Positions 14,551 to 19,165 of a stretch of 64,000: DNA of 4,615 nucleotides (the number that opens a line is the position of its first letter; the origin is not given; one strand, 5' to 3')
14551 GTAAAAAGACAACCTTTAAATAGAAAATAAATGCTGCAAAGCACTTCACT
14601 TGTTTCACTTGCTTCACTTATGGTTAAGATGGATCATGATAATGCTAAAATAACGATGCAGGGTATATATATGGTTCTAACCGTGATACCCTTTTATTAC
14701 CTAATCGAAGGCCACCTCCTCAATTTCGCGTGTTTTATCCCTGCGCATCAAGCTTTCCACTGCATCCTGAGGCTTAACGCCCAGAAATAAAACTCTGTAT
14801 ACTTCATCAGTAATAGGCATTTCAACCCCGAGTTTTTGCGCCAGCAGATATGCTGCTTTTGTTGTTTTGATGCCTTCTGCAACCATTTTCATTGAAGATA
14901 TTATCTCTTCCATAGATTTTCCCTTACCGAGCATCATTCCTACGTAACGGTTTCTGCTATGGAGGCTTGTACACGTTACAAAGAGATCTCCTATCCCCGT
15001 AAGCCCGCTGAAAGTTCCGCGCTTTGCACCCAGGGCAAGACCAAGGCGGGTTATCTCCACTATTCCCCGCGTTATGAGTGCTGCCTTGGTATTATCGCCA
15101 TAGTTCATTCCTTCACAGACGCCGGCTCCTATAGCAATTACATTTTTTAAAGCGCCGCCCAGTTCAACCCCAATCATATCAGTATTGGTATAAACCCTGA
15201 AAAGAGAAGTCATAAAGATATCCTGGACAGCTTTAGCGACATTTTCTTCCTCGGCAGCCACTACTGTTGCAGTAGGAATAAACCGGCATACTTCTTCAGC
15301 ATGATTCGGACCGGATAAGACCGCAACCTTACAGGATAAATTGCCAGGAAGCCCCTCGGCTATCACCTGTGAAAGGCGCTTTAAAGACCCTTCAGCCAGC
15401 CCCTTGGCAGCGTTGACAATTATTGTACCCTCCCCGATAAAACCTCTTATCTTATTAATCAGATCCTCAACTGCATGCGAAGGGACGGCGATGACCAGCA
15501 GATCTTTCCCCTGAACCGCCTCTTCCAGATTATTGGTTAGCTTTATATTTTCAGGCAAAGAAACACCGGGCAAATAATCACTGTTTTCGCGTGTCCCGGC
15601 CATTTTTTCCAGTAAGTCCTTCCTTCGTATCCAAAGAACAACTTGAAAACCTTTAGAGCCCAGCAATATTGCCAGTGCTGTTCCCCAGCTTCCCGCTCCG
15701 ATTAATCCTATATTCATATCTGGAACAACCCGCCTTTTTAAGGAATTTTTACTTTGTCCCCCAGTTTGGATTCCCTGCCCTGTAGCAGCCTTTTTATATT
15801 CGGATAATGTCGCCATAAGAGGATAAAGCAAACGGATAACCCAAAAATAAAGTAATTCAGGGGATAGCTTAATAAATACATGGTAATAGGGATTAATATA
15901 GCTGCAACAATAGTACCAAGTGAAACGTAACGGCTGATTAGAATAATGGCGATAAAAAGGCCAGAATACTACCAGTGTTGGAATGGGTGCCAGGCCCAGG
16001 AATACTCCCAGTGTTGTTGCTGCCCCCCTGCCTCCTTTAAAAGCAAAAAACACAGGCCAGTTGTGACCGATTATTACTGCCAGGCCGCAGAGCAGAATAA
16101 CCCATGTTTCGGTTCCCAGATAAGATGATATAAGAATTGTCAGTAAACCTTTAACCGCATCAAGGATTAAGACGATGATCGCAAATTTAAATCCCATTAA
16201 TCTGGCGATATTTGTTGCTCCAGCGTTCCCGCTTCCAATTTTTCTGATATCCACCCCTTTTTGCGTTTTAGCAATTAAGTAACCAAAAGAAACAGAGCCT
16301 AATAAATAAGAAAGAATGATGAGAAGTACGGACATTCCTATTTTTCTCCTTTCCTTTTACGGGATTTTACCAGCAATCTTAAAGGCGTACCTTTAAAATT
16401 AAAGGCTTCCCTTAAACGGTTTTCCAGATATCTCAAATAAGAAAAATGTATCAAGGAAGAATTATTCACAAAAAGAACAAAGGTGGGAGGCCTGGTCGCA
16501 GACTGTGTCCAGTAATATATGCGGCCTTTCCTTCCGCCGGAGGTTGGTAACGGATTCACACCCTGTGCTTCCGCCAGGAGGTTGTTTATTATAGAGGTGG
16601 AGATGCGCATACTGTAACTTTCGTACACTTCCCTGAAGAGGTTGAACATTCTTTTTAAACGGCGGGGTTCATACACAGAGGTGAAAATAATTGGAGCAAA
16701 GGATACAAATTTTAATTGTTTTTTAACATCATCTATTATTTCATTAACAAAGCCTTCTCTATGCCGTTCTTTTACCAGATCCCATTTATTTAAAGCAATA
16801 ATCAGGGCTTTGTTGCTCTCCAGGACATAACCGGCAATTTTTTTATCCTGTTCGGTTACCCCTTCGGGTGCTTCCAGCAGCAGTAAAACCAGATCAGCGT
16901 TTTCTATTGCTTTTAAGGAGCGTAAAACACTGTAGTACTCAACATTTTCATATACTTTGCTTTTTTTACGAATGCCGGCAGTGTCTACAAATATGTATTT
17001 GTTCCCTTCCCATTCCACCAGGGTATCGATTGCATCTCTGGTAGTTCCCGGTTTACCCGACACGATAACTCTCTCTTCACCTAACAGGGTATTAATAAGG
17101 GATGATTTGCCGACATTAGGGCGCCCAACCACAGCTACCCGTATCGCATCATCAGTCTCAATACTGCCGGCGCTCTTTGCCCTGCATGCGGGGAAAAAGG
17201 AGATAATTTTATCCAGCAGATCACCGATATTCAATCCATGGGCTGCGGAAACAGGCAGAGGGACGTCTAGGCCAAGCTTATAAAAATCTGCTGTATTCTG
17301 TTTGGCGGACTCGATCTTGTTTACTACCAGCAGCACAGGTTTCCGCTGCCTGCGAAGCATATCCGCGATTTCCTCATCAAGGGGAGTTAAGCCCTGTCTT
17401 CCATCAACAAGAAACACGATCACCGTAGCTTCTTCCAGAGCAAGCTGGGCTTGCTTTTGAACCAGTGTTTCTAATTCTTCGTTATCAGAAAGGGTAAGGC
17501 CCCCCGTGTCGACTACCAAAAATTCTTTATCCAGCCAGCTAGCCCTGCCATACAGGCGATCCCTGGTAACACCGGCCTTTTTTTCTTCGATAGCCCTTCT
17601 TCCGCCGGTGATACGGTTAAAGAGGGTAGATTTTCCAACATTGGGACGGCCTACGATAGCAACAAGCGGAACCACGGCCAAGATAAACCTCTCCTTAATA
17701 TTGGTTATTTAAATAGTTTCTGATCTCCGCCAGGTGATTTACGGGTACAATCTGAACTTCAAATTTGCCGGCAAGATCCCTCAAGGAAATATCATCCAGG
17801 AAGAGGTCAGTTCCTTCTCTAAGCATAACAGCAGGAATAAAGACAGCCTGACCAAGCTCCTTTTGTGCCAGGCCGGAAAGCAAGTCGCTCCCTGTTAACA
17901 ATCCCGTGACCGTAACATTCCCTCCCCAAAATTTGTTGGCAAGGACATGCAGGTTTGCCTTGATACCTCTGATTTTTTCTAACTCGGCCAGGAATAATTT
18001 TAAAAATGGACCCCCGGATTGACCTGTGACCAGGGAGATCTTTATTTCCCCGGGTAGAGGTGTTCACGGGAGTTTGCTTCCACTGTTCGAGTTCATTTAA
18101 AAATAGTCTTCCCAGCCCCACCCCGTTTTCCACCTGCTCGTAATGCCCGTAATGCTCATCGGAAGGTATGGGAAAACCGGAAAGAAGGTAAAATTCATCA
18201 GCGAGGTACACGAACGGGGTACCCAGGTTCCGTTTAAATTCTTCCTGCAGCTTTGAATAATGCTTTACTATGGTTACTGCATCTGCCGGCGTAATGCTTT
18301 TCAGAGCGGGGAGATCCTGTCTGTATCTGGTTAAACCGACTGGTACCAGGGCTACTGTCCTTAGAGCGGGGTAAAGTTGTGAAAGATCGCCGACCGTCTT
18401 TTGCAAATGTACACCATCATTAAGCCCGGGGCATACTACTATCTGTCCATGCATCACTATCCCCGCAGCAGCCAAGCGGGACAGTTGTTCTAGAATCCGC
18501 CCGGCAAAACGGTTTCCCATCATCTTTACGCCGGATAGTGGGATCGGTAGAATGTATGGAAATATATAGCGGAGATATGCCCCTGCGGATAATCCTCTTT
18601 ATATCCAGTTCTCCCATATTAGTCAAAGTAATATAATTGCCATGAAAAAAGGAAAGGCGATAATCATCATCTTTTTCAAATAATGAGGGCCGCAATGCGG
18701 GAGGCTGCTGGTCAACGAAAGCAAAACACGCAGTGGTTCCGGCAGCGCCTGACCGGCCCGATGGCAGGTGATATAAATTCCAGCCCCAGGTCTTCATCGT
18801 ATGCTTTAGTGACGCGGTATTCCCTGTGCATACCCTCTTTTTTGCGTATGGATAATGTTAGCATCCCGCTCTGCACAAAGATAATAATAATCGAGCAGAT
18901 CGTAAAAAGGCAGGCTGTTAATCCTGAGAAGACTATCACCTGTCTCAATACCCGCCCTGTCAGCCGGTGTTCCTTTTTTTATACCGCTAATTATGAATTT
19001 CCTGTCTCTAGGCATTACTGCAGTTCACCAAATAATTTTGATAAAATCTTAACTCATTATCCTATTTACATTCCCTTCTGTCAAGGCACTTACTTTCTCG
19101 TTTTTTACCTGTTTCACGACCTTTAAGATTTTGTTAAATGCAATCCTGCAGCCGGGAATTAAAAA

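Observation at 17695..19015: DUF512 (PDZ plus radical-SAM-like) gene next to der is broken into five frames; all breakpoints sit in homopolymer runs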

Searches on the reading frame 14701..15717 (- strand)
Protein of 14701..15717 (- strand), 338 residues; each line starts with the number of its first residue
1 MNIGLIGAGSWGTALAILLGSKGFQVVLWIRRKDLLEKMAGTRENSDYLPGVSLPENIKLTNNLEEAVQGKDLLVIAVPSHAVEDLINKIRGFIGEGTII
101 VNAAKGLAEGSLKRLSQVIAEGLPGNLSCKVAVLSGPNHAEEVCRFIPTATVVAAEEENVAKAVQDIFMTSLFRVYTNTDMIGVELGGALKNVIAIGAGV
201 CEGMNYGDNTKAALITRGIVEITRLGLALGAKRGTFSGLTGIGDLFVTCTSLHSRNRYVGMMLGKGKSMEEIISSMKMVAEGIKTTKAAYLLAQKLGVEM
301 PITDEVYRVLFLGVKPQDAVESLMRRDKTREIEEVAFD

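Call 32: find_encoding_contigs(protein=window:14701-15717:-, flank=10000, max_places=10)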
Protein window:14701-15717:- (338 aa): no gene with exactly this product is on record in the collection.

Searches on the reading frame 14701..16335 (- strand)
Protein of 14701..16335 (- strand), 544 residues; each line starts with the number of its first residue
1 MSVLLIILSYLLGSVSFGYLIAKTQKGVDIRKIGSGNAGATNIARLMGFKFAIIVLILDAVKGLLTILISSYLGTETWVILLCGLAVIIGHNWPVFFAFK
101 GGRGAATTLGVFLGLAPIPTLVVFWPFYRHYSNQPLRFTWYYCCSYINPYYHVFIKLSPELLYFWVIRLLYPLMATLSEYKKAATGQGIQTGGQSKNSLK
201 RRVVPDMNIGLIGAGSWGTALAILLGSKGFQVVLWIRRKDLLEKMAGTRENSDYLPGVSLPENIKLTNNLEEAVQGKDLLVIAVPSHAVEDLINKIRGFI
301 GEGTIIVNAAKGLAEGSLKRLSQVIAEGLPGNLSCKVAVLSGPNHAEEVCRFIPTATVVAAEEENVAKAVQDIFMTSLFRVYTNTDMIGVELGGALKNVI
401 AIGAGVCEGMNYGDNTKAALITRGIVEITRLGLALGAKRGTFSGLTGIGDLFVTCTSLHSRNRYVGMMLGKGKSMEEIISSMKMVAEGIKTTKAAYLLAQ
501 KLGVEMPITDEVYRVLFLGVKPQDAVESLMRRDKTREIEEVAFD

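Call 29: list_cluster_members(proteins=[window:14701-16335:-, window:16338-17681:-, window:17819-18523:-, window:19049-19543:-, window:20677-21849:-])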
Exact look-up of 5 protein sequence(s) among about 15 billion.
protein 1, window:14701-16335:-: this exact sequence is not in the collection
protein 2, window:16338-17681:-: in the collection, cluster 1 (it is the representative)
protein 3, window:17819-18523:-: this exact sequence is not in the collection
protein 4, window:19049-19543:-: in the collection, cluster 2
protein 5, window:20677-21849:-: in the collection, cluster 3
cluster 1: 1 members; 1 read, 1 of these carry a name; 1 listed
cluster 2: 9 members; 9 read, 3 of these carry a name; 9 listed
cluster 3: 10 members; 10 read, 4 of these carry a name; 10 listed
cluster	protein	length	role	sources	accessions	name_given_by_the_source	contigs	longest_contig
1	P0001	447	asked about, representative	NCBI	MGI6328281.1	MAG: ribosome biogenesis GTPase Der [Dethiobacteria bacterium]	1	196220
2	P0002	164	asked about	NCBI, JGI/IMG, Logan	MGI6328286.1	MAG: DUF3189 family protein [Dethiobacteria bacterium] | hypothetical protein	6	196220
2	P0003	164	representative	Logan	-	-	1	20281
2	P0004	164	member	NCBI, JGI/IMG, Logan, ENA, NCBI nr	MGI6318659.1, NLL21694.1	MAG: DUF3189 family protein [Firmicutes bacterium] | hypothetical protein | DUF3189 family protein [Bacillota bacterium]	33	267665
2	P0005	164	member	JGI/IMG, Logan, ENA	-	hypothetical protein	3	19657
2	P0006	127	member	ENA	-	-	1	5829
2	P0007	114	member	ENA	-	-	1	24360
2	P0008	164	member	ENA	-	-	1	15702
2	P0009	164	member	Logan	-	-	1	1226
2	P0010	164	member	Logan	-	-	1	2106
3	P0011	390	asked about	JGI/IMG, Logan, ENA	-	stage II sporulation protein P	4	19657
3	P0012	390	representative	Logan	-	-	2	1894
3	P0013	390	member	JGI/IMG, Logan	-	stage II sporulation protein P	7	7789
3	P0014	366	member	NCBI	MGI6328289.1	MAG: stage II sporulation protein P [Dethiobacteria bacterium]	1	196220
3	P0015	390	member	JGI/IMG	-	stage II sporulation protein P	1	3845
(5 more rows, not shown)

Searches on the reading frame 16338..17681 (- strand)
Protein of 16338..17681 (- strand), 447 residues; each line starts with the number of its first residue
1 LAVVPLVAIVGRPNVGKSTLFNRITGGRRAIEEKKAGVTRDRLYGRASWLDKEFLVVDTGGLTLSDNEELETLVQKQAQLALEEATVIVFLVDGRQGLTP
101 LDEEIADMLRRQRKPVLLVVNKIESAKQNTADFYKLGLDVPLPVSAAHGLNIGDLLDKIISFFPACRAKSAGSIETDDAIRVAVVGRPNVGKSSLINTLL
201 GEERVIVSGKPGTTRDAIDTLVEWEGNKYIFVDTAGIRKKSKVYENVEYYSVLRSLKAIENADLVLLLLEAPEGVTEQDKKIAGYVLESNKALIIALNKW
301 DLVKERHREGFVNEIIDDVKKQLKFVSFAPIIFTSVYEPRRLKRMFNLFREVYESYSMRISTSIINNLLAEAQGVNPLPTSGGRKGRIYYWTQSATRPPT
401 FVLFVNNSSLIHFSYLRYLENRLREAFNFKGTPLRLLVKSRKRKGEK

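Call 5: find_related_loci(query=window:16338-17681:-, collection=genome_contigs, flank=10000)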
Query window:16338-17681:- (447 aa) in genome_contigs; peptide patterns used: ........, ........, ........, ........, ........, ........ (x = any residue, [..] = any of these).
358 stretches matched a pattern; 239 encode a relative of the query (tblastn E <= 1e-3); the best 80 are kept; 80 distinct loci.
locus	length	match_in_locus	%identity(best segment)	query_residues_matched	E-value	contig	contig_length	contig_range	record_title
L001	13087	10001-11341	92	1-447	0e+0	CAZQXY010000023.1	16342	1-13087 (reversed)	MAG TPA_asm: uncultured Desulfovibrionaceae bacterium isolate binchicken_co39_542 genome assembly, contig: NODE_8626_len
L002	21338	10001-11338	91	1-447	0e+0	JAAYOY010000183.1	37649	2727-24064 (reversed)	MAG: Bacillota bacterium isolate AS22ysBPME_12 136041_AS22, whole genome shotgun sequence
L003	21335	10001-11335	84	1-445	0e+0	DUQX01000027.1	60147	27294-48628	MAG TPA_asm: Bacillota bacterium isolate AS08sgBPME_442 50617_AS08, whole genome shotgun sequence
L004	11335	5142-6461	76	5-447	0e+0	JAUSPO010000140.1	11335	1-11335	MAG: Bacillota bacterium isolate E21_metabat.bin.75 E21_k141_318372, whole genome shotgun sequence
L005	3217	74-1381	71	5-444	0e+0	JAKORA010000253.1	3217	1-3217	MAG: Bacillota bacterium isolate all_maxbin.237 k201_1299715, whole genome shotgun sequence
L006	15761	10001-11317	65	5-446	0e+0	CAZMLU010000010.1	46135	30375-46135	MAG TPA_asm: uncultured Desulfovibrionaceae bacterium isolate binchicken_co32_435 genome assembly, contig: NODE_808_leng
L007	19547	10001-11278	70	4-432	0e+0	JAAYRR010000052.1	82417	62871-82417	MAG: Bacillota bacterium isolate AS23ysBPME_228 77931_AS23, whole genome shotgun sequence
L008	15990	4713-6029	54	6-446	8e-152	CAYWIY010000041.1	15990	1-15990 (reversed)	MAG TPA_asm: uncultured Syntrophomonadaceae bacterium isolate binchicken_co32_447 genome assembly, contig: NODE_5795_len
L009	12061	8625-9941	53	6-446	3e-151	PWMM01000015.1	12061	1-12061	MAG: Syntrophomonadaceae bacterium isolate CSSed10_277R1 CS-Sed10-C12863, whole genome shotgun sequence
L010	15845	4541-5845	50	5-442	1e-145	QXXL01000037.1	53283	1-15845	Lachnospiraceae bacterium strain MGB1 Scaffold8_4, whole genome shotgun sequence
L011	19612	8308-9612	50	5-442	1e-143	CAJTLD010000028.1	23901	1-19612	MAG TPA_asm: uncultured Lachnospiraceae bacterium isolate MGBC100967 genome assembly, contig: MGBC100967.28, whole genom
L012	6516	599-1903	50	5-442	2e-143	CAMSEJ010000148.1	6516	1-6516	MAG TPA_asm: uncultured Roseburia sp. isolate ERR9465723_bin.41_metawrap_v1.3_MAG genome assembly, contig: NODE.9643_len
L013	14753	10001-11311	49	5-444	4e-143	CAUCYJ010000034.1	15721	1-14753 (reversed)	MAG TPA_asm: uncultured Lachnospiraceae bacterium isolate ERR9607186_bin.7_MetaWRAP_v1.3_MAG genome assembly, contig: ER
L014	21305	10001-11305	48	5-442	2e-142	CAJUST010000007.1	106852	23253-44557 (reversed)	MAG TPA_asm: uncultured Lachnospiraceae bacterium isolate MGBC163558 genome assembly, contig: MGBC163558.7, whole genome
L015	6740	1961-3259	52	5-441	8e-142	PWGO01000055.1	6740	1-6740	MAG: Syntrophomonadaceae bacterium isolate T1Sed10_174R1 T1-Sed10-C14456, whole genome shotgun sequence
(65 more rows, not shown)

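Call 23: find_encoding_contigs(protein=window:16338-17681:-, flank=10000, max_places=10)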
Protein window:16338-17681:- (447 aa): no gene with exactly this product is on record in the collection.

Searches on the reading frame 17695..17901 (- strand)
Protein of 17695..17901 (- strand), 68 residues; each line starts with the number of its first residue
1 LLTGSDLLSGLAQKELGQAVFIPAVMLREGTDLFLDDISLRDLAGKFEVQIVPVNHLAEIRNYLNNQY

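Call 4: search_protein_families(library=pfam, proteins=[window:17695-17901:-], max_evalue=0.01)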
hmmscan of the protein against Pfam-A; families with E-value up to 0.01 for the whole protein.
window:17695-17901:- (68 aa): 1 family
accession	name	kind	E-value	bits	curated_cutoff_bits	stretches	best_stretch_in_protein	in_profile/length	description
PF04459.17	DUF512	-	3.3e-14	53.1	25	1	1-55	147-201/202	Protein of unknown function (DUF512)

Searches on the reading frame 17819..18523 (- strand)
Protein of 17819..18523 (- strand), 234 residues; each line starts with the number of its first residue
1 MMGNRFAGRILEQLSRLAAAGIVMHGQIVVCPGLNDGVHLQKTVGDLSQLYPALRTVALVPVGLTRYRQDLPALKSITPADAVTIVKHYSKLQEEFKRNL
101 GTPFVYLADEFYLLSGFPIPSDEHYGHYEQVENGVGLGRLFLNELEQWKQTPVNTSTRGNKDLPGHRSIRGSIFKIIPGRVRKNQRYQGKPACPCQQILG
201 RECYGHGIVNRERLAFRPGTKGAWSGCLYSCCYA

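Call 4: search_protein_families(library=pfam, proteins=[window:17819-18523:-], max_evalue=0.01)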
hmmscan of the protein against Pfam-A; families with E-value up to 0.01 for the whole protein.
window:17819-18523:- (234 aa): 2 families
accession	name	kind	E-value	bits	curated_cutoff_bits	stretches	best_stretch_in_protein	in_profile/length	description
PF04459.17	DUF512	-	1.5e-30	106.4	25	1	60-151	1-92/202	Protein of unknown function (DUF512)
PF19238.5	Radical_SAM_2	-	5.8e-15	55.7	26.7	1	1-57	95-151/151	Radical SAM-like domain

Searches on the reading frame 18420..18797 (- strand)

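Call 4: search_protein_families(library=pfam, proteins=[window:18420-18797:-], max_evalue=0.01)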
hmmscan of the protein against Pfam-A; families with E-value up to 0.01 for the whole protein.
window:18420-18797:- (125 aa): 1 family
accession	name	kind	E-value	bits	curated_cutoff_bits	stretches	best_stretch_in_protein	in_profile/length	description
PF19238.5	Radical_SAM_2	-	3.8e-28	98.5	26.7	1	22-91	25-94/151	Radical SAM-like domain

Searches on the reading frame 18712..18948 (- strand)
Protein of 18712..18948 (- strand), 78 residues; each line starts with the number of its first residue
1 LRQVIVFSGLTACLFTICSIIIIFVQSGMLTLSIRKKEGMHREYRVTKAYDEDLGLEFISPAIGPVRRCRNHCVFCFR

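Call 4: search_protein_families(library=pfam, proteins=[window:18712-18948:-], max_evalue=0.01)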
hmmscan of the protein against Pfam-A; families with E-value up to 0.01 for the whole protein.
window:18712-18948:- (78 aa): 1 family
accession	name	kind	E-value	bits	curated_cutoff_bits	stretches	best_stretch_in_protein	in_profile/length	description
PF19238.5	Radical_SAM_2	-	9e-07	29.1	26.7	1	48-77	1-30/151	Radical SAM-like domain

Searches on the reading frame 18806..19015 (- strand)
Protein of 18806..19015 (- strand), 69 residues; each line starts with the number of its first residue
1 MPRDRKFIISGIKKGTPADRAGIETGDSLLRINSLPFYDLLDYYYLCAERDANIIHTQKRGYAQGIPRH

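Call 4: search_protein_families(library=pfam, proteins=[window:18806-19015:-], max_evalue=0.01)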
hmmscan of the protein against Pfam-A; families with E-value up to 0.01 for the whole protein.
window:18806-19015:- (69 aa): 3 families
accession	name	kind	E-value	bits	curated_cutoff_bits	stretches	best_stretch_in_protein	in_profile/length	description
PF17820.7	PDZ_6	-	7.8e-09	35.6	27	1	8-49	1-43/54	PDZ domain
PF00595.29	PDZ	-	7.1e-05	23.5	23.2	1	5-34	25-54/81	PDZ domain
PF13180.12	PDZ_2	-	0.0002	22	27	1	5-43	12-50/80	PDZ domain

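Call 44: list_cluster_members(proteins=[window:18806-19015:-, window:18712-18948:-, window:18420-18797:-, window:17819-18520:-, window:17695-17901:-, window:45419-45958:-, window:45939-46421:-, window:15738-15881:-, window:44106-45422:-, window:46686-47573:-])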
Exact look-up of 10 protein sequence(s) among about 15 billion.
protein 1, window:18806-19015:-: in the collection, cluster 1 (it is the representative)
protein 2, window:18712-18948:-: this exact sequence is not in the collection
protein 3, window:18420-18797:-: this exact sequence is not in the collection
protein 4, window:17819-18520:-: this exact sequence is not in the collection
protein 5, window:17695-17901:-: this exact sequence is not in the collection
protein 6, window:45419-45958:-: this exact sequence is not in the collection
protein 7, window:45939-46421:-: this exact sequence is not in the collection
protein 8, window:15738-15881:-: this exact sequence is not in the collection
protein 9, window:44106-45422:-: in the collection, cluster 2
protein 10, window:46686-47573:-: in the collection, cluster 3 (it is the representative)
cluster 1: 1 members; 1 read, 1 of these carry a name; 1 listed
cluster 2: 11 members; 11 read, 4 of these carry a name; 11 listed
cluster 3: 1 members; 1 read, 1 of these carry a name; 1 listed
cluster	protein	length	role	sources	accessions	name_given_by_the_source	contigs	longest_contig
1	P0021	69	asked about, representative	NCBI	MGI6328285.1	MAG: PDZ domain-containing protein [Dethiobacteria bacterium]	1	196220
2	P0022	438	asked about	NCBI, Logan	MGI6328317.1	MAG: thymidine phosphorylase [Dethiobacteria bacterium]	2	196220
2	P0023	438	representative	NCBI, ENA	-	-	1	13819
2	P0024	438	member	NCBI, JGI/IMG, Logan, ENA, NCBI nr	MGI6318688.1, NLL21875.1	MAG: thymidine phosphorylase [Firmicutes bacterium] | pyrimidine-nucleoside phosphorylase | thymidine phosphorylase [Bacillota bacterium]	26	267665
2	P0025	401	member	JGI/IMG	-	pyrimidine-nucleoside phosphorylase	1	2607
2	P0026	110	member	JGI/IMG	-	pyrimidine-nucleoside phosphorylase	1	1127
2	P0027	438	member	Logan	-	-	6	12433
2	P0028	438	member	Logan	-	-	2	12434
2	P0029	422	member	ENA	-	-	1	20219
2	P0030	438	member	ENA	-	-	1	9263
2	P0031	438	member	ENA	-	-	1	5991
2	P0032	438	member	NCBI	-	-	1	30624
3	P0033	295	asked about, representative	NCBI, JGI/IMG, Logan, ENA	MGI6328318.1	MAG: site-specific tyrosine recombinase XerD [Dethiobacteria bacterium] | integrase/recombinase XerD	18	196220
